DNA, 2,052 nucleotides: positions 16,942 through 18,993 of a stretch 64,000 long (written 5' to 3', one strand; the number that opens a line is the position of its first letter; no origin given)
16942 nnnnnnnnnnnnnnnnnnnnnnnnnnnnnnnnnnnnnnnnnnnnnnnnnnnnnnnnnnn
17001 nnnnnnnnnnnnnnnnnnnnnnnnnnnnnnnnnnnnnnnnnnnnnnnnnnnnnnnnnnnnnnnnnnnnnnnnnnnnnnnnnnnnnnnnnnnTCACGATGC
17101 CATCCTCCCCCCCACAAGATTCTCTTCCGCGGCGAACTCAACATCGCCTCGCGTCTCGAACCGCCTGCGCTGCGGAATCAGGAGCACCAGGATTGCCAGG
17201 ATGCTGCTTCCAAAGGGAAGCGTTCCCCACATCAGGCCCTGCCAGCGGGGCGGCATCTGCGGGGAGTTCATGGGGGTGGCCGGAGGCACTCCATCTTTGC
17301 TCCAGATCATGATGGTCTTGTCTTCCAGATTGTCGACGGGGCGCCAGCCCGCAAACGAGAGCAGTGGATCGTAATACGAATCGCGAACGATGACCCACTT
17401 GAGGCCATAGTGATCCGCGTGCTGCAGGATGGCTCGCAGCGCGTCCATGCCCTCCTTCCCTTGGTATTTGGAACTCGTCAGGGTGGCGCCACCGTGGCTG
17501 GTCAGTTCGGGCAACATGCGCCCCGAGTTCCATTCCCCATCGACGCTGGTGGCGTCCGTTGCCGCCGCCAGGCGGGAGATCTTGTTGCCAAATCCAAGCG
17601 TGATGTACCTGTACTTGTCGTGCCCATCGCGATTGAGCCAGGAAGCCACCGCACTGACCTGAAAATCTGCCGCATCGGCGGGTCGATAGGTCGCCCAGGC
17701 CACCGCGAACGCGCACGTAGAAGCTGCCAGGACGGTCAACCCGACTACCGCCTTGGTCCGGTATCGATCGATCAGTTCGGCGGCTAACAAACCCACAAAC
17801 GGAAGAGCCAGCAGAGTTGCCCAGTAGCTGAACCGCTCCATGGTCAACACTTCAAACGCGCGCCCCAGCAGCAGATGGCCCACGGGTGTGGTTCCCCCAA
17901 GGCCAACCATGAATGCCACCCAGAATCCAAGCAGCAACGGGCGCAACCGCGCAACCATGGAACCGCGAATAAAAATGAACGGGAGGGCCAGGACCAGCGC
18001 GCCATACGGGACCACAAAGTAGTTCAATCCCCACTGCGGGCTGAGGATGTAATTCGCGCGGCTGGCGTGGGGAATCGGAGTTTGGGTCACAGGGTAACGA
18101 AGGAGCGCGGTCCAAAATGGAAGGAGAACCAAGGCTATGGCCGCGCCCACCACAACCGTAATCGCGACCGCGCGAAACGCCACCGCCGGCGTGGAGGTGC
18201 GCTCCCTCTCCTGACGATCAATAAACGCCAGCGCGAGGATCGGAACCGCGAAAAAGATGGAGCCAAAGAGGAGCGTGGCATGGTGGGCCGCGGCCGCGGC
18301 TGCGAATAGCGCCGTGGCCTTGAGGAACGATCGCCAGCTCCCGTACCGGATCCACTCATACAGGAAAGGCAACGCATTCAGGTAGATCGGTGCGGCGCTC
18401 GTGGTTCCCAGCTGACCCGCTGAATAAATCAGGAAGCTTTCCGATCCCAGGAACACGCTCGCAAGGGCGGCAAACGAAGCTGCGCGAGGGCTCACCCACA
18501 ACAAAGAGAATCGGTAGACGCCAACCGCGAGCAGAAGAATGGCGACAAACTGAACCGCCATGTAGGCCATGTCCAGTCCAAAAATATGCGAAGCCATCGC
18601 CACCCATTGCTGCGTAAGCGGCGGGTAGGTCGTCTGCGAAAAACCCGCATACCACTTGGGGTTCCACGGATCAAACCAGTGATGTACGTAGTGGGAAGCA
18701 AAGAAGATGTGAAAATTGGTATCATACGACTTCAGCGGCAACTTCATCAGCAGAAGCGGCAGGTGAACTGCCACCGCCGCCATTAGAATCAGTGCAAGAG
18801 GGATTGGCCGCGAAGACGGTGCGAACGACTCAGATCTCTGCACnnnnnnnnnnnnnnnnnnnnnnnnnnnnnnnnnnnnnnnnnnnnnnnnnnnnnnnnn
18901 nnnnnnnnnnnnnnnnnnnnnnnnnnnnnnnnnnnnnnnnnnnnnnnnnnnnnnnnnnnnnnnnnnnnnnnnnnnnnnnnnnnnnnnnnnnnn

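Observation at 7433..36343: Putative undescribed exopolysaccharide/surface-glycan synthesis and export system (~29 kb)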

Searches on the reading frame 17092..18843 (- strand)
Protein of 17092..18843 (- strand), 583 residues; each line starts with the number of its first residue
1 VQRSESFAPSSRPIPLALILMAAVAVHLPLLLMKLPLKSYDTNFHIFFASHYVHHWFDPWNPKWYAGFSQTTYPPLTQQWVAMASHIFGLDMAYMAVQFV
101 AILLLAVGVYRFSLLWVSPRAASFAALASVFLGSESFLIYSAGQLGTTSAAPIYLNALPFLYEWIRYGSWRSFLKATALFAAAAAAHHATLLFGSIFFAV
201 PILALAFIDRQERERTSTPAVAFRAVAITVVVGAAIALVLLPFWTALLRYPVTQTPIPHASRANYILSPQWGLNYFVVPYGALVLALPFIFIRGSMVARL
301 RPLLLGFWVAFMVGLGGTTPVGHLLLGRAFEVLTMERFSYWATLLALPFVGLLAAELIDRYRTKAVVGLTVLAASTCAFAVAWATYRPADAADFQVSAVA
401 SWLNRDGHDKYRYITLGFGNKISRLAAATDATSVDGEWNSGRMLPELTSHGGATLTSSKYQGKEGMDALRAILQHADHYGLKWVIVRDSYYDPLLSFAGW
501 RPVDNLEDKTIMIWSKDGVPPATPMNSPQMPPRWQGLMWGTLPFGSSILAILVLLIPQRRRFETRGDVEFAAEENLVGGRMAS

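Call 4: search_protein_families(library=pfam, proteins=[window:17092-18843:-], max_evalue=0.01)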
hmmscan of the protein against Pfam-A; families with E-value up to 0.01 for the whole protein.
window:17092-18843:- (583 aa): 0 families

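Call 6: search_protein_families(library=ncbifam, proteins=[window:17092-18843:-], max_evalue=0.01)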
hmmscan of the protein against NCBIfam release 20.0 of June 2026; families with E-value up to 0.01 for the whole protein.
window:17092-18843:- (583 aa): 0 families

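Call 8: search_solved_structures(query=window:17092-18843:-, max_evalue=10)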
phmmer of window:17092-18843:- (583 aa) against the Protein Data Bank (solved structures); distinct sequences matched with E-value up to 10: 3.
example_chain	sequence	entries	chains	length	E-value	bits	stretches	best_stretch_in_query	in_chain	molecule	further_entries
3qre_A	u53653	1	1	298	0.091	14.5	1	94-152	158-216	Enoyl-CoA hydratase, EchA12_1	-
1rm6_B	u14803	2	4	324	0.62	11.7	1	373-441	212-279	4-hydroxybenzoyl-CoA reductase beta subunit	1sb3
5evh_A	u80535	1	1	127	0.69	11.6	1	223-266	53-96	Uncharacterized protein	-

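Call 12: find_related_loci(query=window:17092-18843:-, collection=genome_contigs, flank=10000)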
Query window:17092-18843:- (583 aa) in genome_contigs; peptide patterns used: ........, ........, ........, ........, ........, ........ (x = any residue, [..] = any of these).
359 stretches matched a pattern; 344 encode a relative of the query (tblastn E <= 1e-3); the best 80 are kept; 80 distinct loci.
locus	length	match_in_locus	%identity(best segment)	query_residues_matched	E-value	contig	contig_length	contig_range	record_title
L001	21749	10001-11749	94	1-583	0e+0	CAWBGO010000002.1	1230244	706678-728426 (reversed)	MAG: Terriglobales bacterium isolate MFD06714.bin.2.40 genome assembly, contig: contig_12192, whole genome shotgun seque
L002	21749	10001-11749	86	1-583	0e+0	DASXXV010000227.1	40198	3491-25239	MAG TPA_asm: Terracidiphilus sp. isolate SMAG_U4807 k141_2048511, whole genome shotgun sequence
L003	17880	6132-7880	82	1-583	0e+0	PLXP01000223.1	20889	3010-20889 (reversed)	MAG: Acidobacteriaceae bacterium isolate palsa_355 73.20120700_P3D.39_contig_14678, whole genome shotgun sequence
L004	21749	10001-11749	81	1-583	0e+0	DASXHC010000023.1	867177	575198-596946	MAG TPA_asm: Terracidiphilus sp. isolate SMAG_U5182 k141_1284312, whole genome shotgun sequence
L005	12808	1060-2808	83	1-583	0e+0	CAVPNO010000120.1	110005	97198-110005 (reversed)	MAG: uncultured Acidobacteriota bacterium isolate MFD10071.bin.2.55 genome assembly, contig: contig_72176, whole genome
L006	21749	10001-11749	78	1-583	0e+0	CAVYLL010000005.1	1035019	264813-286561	MAG: uncultured Acidobacteriaceae bacterium isolate MFD05521.bin.1.48 genome assembly, contig: contig_49169, whole genom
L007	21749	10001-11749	79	1-583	0e+0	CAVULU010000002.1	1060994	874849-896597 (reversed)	MAG: uncultured Acidobacteriaceae bacterium isolate MFD01716.bin.1.17 genome assembly, contig: contig_24137, whole genom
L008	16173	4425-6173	79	1-583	0e+0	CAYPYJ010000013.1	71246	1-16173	MAG TPA_asm: uncultured Terracidiphilus sp. isolate binchicken_co241_49 genome assembly, contig: NODE_350_length_71246_c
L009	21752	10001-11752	80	1-583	0e+0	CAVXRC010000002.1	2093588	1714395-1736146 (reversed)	MAG: uncultured Acidobacteriota bacterium isolate MFD09671.bin.1.78 genome assembly, contig: contig_10458, whole genome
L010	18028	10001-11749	77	1-583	0e+0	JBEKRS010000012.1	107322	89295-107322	MAG: Terracidiphilus sp. isolate SPRUCE 516 SPRUCE_516_12, whole genome shotgun sequence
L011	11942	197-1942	79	1-583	0e+0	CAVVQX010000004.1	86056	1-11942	MAG: uncultured Acidobacteriaceae bacterium isolate MFD02671.bin.3.52 genome assembly, contig: contig_21286, whole genom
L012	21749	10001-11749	77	1-583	0e+0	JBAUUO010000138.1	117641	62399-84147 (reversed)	MAG: Terracidiphilus sp. isolate MFD05931_ilm_asm_bin23 k127_313881, whole genome shotgun sequence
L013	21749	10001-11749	77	1-583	0e+0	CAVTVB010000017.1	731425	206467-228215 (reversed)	MAG: uncultured Acidobacteriaceae bacterium isolate MFD04967.bin.1.231 genome assembly, contig: contig_7039, whole genom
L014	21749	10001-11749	79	1-583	0e+0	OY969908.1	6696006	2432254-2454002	MAG: uncultured Acidobacteriaceae bacterium isolate MFD09286.bin.1.44 genome assembly, chromosome: 1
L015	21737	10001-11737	79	1-580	0e+0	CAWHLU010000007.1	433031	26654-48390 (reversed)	MAG: uncultured Acidobacteriaceae bacterium isolate MFD00731.bin.2.137 genome assembly, contig: contig_38091, whole geno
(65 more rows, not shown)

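Call 15: find_homologous_proteins(query=window:17092-18843:-, max_evalue=0.001)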
Query window:17092-18843:- (583 aa): 5090 proteins with E <= 0.001 among 8000 candidates; the best 120 are listed.
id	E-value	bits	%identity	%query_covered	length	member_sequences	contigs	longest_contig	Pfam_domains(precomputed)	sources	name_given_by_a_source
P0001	0.0e+0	1263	95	100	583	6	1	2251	-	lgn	-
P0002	0.0e+0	1261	95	100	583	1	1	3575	-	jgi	jgi:hypothetical protein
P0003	0.0e+0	1250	94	100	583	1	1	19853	-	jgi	jgi:hypothetical protein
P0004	0.0e+0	1237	93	100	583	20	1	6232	-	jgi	jgi:hypothetical protein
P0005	0.0e+0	1235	94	100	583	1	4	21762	-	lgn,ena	-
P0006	0.0e+0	1233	93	100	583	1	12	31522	-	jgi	jgi:hypothetical protein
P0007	0.0e+0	1233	93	100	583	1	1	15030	-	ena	-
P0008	0.0e+0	1231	93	100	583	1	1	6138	-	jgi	jgi:hypothetical protein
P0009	0.0e+0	1230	93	100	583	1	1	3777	-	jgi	jgi:hypothetical protein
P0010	0.0e+0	1210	92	100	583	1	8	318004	-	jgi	jgi:hypothetical protein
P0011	0.0e+0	1209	94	97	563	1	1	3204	-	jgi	jgi:hypothetical protein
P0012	0.0e+0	1205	94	97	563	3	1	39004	-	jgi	jgi:hypothetical protein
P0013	0.0e+0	1204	94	97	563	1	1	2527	-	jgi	jgi:hypothetical protein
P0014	0.0e+0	1203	94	97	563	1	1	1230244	-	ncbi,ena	-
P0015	0.0e+0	1190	93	97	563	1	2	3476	-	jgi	jgi:hypothetical protein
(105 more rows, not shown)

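Call 20: search_protein_families(library=pfam, proteins=[window:17092-18843:-], max_evalue=10)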
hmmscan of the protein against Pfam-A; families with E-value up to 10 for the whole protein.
window:17092-18843:- (583 aa): 1 family
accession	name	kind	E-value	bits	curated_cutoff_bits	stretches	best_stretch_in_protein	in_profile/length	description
PF10131.15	PTPS_related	-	0.015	14.2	26.4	1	73-398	4-322/621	6-pyruvoyl-tetrahydropterin synthase related domain; membrane protein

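Call 27: search_protein_representatives(protein=window:17092-18843:-)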
Query: 583 residues. Proteins with E-value up to 0.001 (for the whole library): 836; up to 1e-10: 680; up to 1e-30: 369. The best 150 are listed.
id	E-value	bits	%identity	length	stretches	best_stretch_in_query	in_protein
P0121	6.3e-208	708.4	57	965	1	11-567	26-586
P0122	7.0e-178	609.2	50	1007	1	10-565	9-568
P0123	3.4e-154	531.0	46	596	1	11-557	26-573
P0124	1.6e-141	489.2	56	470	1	11-414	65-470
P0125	1.9e-134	465.8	75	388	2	82-362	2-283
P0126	2.7e-129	448.8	69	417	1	2-291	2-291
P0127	7.0e-127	440.8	80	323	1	131-385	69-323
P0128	4.4e-125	434.9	41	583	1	11-558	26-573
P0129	7.7e-122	424.2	80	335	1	228-457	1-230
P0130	1.3e-120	420.2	74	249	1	335-583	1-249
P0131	4.2e-115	401.9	55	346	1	19-349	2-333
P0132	7.1e-114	397.9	40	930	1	16-555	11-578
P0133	1.3e-111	390.4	51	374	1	211-565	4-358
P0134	2.2e-110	386.4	68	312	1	225-522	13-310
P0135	6.2e-110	384.9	41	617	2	221-550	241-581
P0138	7.7e-109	381.3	40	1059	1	11-554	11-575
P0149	1.9e-103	363.5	40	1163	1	14-555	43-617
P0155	3.9e-101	355.8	36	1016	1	18-579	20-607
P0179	2.3e-92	326.9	34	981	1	16-561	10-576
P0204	1.3e-73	264.9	30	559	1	14-558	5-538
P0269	8.9e-57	209.4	33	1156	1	13-547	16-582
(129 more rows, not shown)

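Call 29: search_protein_families(library=pfam, proteins=[P0121, P0122, P0132, P0138, P0149, P0155, P0179, P0204, P0269], max_evalue=0.01)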
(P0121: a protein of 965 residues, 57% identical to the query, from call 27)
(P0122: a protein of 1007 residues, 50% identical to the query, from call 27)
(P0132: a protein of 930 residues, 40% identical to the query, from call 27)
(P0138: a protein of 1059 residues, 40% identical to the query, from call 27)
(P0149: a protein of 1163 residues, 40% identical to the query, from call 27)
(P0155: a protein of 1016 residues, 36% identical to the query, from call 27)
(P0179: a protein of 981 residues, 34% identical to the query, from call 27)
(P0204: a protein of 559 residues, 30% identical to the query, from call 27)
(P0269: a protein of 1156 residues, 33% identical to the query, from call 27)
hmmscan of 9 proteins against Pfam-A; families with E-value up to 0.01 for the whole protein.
P0121 (965 aa): 0 families

P0122 (1007 aa): 3 families
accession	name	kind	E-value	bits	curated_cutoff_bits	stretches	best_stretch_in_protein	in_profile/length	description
PF13692.12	Glyco_trans_1_4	-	2.1e-18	67.4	27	1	798-941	3-141/142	Glycosyl transferases group 1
PF00534.26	Glycos_transf_1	-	7.8e-17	61.8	26.4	1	793-950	12-166/172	Glycosyl transferases group 1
PF13439.12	Glyco_transf_4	-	0.00038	20.9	28.5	1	660-783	56-166/170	Glycosyltransferase Family 4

P0132 (930 aa): 0 families

P0138 (1059 aa): 1 family
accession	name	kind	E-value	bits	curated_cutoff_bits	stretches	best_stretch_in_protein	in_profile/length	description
PF13231.12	PMT_2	-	0.00045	20.9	26.1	1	91-202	22-129/160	Dolichyl-phosphate-mannose-protein mannosyltransferase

P0149 (1163 aa): 0 families

P0155 (1016 aa): 0 families

P0179 (981 aa): 0 families

P0204 (559 aa): 3 families
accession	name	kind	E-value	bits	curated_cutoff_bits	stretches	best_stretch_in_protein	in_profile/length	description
PF13231.12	PMT_2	-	3.1e-08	34.4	26.1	1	63-201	3-142/160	Dolichyl-phosphate-mannose-protein mannosyltransferase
PF10131.15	PTPS_related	-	1.4e-05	24.2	26.4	1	62-421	4-363/621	6-pyruvoyl-tetrahydropterin synthase related domain; membrane protein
PF20479.3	TMEM128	-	0.0024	18.8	23.9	1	133-233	6-105/124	TMEM128 protein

P0269 (1156 aa): 1 family
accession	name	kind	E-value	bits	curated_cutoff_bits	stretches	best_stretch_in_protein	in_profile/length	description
PF04932.20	Wzy_C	-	1e-14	55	31.7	1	881-1043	5-149/149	O-Antigen ligase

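Call 31: find_related_loci(query=A1, collection=genome_contigs, flank=10000)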
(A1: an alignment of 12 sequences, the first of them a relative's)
Query A1 (1016 aa) in genome_contigs; peptide patterns used: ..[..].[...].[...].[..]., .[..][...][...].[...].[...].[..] (x = any residue, [..] = any of these).
599 stretches matched a pattern (row limit reached: there are more); 586 encode a relative of the query (tblastn E <= 1e-3); the best 80 are kept; 80 distinct loci.
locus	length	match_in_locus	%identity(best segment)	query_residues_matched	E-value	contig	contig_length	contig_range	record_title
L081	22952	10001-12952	51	15-1011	0e+0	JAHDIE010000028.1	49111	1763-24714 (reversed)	MAG: Saprospiraceae bacterium isolate MAG-86 RZ_1930, whole genome shotgun sequence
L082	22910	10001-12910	51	18-990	0e+0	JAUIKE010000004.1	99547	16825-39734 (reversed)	MAG: Bacteroidia bacterium isolate Co_bin.344 NODE_2032_length_99547_cov_2.394860, whole genome shotgun sequence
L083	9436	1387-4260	50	29-986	0e+0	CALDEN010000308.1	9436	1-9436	MAG: uncultured Saprospiraceae bacterium isolate B3_Bin_Bin_50_sub_1 genome assembly, contig: c_000001118638, whole geno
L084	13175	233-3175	49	27-1013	0e+0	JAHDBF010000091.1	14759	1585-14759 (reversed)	MAG: Saprospiraceae bacterium isolate MAG-104 RZ_11621, whole genome shotgun sequence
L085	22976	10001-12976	49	9-984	0e+0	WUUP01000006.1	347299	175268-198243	Saprospirales bacterium GYS_P2D NODE_6_length_347299_cov_58.364309, whole genome shotgun sequence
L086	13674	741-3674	50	14-984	0e+0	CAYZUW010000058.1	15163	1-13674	MAG TPA_asm: uncultured Saprospiraceae bacterium isolate binchicken_co258_48 genome assembly, contig: NODE_2606_length_1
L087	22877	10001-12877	51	18-979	0e+0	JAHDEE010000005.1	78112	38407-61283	MAG: Chitinophagales bacterium isolate MAG-174 RZ_884, whole genome shotgun sequence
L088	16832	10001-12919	48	15-981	0e+0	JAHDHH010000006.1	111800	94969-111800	MAG: Saprospiraceae bacterium isolate MAG-65 RZ_484, whole genome shotgun sequence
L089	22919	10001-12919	48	12-985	0e+0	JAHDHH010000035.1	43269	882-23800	MAG: Saprospiraceae bacterium isolate MAG-65 RZ_2384, whole genome shotgun sequence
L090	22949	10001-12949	49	8-980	0e+0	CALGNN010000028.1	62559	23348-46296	MAG: uncultured Saprospiraceae bacterium isolate L1_Bin_METABAT__239_1 genome assembly, contig: c_000000760874, whole ge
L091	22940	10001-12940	47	28-1013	0e+0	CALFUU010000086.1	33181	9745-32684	MAG: uncultured Saprospiraceae bacterium isolate L4_Bin_METABAT__97_1 genome assembly, contig: c_000000160816, whole gen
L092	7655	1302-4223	48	14-981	0e+0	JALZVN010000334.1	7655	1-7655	MAG: Saprospiraceae bacterium isolate g2_MAG_00032 g2_MAG_00032_000000000334, whole genome shotgun sequence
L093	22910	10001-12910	47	14-979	0e+0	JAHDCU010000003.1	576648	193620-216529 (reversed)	MAG: Saprospiraceae bacterium isolate MAG-141 RZ_10, whole genome shotgun sequence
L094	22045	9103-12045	45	17-984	0e+0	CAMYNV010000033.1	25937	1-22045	MAG: uncultured Muriicola sp. isolate FO_Bacteroidota_16.1 genome assembly, contig: scaffold_953, whole genome shotgun s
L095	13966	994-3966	46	6-983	0e+0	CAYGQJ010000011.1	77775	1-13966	MAG TPA_asm: uncultured Flavobacteriaceae bacterium isolate ERP117304_co3_129 genome assembly, contig: NODE_468_length_7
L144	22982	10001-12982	44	7-984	0e+0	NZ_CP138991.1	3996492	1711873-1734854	Maribacter sp. R77961 chromosome, complete genome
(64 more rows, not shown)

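Call 35: search_protein_families(library=pfam, proteins=[L144:4893-6629:-, L144:6698-7330:-, L144:7337-7726:-, L144:8617-9759:-, L144:13108-14334:+, L144:14327-15850:+, L144:15914-17149:-, L144:17152-18435:-, L144:18913-19617:-, L144:19766-21826:+], max_evalue=0.001)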
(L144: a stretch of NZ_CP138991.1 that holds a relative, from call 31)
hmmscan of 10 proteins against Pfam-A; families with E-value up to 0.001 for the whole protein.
L144:4893-6629:- (578 aa): 3 families
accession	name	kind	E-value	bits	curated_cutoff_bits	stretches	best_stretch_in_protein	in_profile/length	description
PF00916.26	Sulfate_transp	-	1.7e-113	379.6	23.2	1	20-389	1-380/380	Sulfate permease family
PF01740.26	STAS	-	7.7e-17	61.4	22.6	1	449-550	9-106/106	STAS domain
PF16983.11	MFS_MOT1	-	0.00068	20.4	30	1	262-362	23-107/111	Molybdate transporter of MFS superfamily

L144:6698-7330:- (210 aa): 3 families
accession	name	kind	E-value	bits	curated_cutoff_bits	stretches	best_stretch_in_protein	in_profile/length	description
PF13545.12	HTH_Crp_2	-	6.8e-09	36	27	1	150-210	2-64/70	Crp-like helix-turn-helix domain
PF00027.35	cNMP_binding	-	6.9e-07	29.6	27.5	1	29-115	3-87/89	Cyclic nucleotide-binding domain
PF00325.26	Crp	-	0.00016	21.8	21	1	170-196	4-30/32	Bacterial regulatory proteins, crp family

L144:7337-7726:- (129 aa): 1 family
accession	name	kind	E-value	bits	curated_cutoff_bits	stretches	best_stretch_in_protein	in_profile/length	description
PF06170.17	DUF983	-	1.9e-06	28.5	22.6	1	34-113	3-80/85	Protein of unknown function (DUF983)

L144:8617-9759:- (380 aa): 5 families
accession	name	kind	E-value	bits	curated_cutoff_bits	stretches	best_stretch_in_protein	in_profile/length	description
PF00072.30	Response_reg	-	1.1e-25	90.3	30.2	1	3-114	1-111/111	Response regulator receiver domain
PF00535.33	Glycos_transf_2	-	1.8e-22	80.5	23.3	1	143-308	2-163/168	Glycosyl transferase family 2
PF13641.12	Glyco_tranf_2_3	-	4.7e-06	27.2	27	1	141-268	3-130/230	Glycosyltransferase like family 2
PF10111.15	Glyco_tranf_2_2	-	9.3e-06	25.8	27.3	1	143-255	2-112/276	Glycosyltransferase like family 2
PF13704.12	Glyco_tranf_2_4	-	0.00026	21.9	27.5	1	164-234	14-81/98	Glycosyl transferase family 2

L144:13108-14334:+ (408 aa): 0 families

L144:14327-15850:+ (507 aa): 3 families
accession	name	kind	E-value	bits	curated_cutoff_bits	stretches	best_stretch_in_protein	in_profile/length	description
PF00150.24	Cellulase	-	7.8e-16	58.8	23.5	1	241-465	22-268/272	Cellulase (glycosyl hydrolase family 5)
PF02836.23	Glyco_hydro_2_C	-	1.1e-09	38.3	21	1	218-451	17-236/302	Glycosyl hydrolases family 2, TIM barrel domain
PF03198.20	Glyco_hydro_72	-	5.8e-06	26.2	25.9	1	216-399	28-219/314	Glucanosyltransferase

L144:15914-17149:- (411 aa): 2 families
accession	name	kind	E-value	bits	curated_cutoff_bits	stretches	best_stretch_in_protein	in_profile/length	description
PF13692.12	Glyco_trans_1_4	-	2e-21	77.2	27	1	208-354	2-142/142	Glycosyl transferases group 1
PF00534.26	Glycos_transf_1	-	8.3e-20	71.5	26.4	1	202-359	10-163/172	Glycosyl transferases group 1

L144:17152-18435:- (427 aa): 0 families

L144:18913-19617:- (234 aa): 0 families

L144:19766-21826:+ (686 aa): 12 families
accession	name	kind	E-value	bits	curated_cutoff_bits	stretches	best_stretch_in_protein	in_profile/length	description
PF14559.12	TPR_19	-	1.4e-29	102.6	25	2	100-156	4-60/68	Tetratricopeptide repeat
PF13428.12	TPR_14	-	1.8e-20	71.7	23.5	0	93-129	7-43/44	Tetratricopeptide repeat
PF13432.12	TPR_16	-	1.5e-14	54.5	32.7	0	172-226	7-62/65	Tetratricopeptide repeat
PF23914.1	TPR_CcmH_CycH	-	1.9e-11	44.5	42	1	43-153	40-154/158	Cytochrome c-type biogenesis protein H TPR domain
PF07719.23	TPR_2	-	1.5e-09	37.7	27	0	123-153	3-33/34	Tetratricopeptide repeat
PF25062.1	ARM_TT21_N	-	2.5e-08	34.4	40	0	276-351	103-181/222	Tetratricopeptide repeat protein 21 N-terminal ARM repeat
PF13431.12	TPR_17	-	7.4e-08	32.5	24.4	0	109-141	1-33/34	Tetratricopeptide repeat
PF00515.34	TPR_1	-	9.3e-06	25.7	27.8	0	128-153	8-33/34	Tetratricopeptide repeat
PF13174.12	TPR_6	-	2.4e-05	25.1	26.3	0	95-119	8-32/33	Tetratricopeptide repeat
PF13181.12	TPR_8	-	5.8e-05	23.4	25.7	0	123-153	3-33/34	Tetratricopeptide repeat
PF24575.1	TPR_Slam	-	0.00033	21.5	35.2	0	83-140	41-100/104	Surface lipoprotein assembly modifier, N-terminal TPR repeats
PF12895.13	ANAPC3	-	0.00079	20.1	27.2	0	70-146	6-81/82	Anaphase-promoting complex, cyclosome, subunit 3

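Call 45: find_related_loci(query=P0138, collection=genome_contigs, flank=10000)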
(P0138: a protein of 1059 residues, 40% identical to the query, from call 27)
Query P0138 (1059 aa) in genome_contigs; peptide patterns used: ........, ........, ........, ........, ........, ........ (x = any residue, [..] = any of these).
28 stretches matched a pattern; 3 encode a relative of the query (tblastn E <= 1e-3); 3 distinct loci.
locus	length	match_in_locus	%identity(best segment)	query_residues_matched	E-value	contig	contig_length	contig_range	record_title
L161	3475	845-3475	63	7-869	0e+0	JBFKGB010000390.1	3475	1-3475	MAG: Euzebya sp. isolate Mix_sand20.2022.06.Z.76 k141_1061248_length_3475_cov_7.9562, whole genome shotgun sequence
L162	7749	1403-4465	47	34-1034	0e+0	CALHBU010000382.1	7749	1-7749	MAG: uncultured Acidimicrobiales bacterium isolate R2_Bin_MAXBIN__081_sub_1 genome assembly, contig: c_000002597456, who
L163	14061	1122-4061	44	8-1030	0e+0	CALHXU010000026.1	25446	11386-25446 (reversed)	MAG: uncultured Acidimicrobiales bacterium isolate R4_Bin_MAXBIN__006_1 genome assembly, contig: c_000001648838, whole g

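Call 54: predict_structure(alignment_id=A2)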
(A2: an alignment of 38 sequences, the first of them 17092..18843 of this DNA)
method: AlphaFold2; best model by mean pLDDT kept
length: 583 residues; sequences in the alignment: 38
mean_pLDDT: 83.2   pTM: 0.86
mean pLDDT of the five models: 83.2, 83.1, 82.6, 78.2, 76.3
residues with pLDDT >= 90: 243; 70-90: 246; 50-70: 61; < 50: 33
segments of 3 or more residues with pLDDT < 50: 1-7, 526-528, 562-564, 566-583
pLDDT, mean of each block of 10 residues (from residue 1): 45 91 94 80 86 82 58 83 95 95 97 93 96 87 88 95 91 95 89 86 88 70 94 93 78 67 88 85 91 91 94 90 87 85 95 92 90 87 65 74 89 82 80 71 71 75 86 87 90 92 87 92 61 83 94 80 47 42 32
secondary structure, 60 per line:
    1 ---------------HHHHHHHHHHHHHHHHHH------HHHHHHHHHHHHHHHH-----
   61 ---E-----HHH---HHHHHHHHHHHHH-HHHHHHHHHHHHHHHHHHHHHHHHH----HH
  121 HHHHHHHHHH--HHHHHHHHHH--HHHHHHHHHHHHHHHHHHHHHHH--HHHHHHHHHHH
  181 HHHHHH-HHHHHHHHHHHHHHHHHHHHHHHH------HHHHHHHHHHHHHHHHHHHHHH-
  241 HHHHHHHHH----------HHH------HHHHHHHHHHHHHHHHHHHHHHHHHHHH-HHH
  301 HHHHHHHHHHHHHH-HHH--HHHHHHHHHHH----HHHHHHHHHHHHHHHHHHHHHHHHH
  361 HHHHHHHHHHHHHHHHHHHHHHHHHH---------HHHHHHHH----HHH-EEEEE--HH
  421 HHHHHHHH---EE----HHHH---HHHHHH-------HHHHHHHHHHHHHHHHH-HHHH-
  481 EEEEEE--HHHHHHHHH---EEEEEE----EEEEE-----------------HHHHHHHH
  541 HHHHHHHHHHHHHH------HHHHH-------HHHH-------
elements in order: H16-33 H40-55 H76-88 H90-114 H119-130 H133-142 H145-167 H170-186 H188-211 H218-239 H241-249 H269-296 H298-314 H321-331 H336-386 H396-403 E412-416 H419-428 H438-441 H445-450 H458-474 H476-479 E481-486 H489-497 E501-506 E511-515 H533-554 H561-565 H573-576
